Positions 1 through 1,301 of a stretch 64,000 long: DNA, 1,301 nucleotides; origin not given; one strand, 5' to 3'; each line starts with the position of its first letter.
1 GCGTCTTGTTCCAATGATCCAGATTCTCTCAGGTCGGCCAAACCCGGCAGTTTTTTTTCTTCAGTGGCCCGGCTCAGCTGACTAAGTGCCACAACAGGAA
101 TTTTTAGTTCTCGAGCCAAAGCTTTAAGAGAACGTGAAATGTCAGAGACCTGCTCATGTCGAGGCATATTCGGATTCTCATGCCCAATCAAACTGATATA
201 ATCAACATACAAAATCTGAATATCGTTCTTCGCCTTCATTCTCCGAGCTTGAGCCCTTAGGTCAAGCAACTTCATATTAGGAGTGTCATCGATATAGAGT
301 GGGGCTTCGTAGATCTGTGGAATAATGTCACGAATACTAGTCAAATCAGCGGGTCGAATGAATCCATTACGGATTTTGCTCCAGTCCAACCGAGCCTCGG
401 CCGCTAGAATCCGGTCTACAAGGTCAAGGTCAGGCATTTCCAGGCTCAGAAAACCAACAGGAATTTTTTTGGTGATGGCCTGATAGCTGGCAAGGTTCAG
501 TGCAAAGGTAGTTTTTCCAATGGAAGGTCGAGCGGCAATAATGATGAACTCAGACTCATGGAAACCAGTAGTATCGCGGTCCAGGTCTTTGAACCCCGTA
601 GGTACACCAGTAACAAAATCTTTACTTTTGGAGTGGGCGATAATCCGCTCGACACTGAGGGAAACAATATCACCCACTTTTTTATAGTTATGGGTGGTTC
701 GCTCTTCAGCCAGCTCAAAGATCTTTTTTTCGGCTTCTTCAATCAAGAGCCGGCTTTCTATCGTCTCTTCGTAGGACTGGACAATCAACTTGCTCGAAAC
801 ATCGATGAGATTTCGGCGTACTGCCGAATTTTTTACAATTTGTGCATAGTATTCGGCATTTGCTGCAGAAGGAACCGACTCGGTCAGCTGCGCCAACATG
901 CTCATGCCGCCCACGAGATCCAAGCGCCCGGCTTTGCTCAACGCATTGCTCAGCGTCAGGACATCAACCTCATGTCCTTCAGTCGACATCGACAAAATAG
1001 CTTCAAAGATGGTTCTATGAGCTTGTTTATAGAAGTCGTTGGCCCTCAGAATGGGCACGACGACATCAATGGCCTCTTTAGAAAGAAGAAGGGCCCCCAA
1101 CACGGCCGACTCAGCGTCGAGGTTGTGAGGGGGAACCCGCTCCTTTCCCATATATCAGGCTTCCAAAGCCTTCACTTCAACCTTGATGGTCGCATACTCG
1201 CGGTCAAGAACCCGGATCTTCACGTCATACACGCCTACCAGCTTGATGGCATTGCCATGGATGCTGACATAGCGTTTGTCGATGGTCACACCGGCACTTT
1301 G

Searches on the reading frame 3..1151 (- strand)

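Call 63: search_protein_families(library=pfam, proteins=[window:3-1151:-], max_evalue=0.00001)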
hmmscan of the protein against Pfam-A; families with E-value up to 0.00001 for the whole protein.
window:3-1151:- (383 aa): 3 families
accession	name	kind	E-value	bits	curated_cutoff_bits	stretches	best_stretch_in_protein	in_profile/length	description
PF03796.21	DnaB_C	-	1e-72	245.1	27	1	182-383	1-204/255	DnaB-like helicase C terminal domain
PF00772.26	DnaB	-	7.5e-35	119.5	23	1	7-107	2-102/103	DnaB-like helicase N terminal domain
PF13481.12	AAA_25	-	1.8e-08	34.7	27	1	199-360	32-191/195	AAA domain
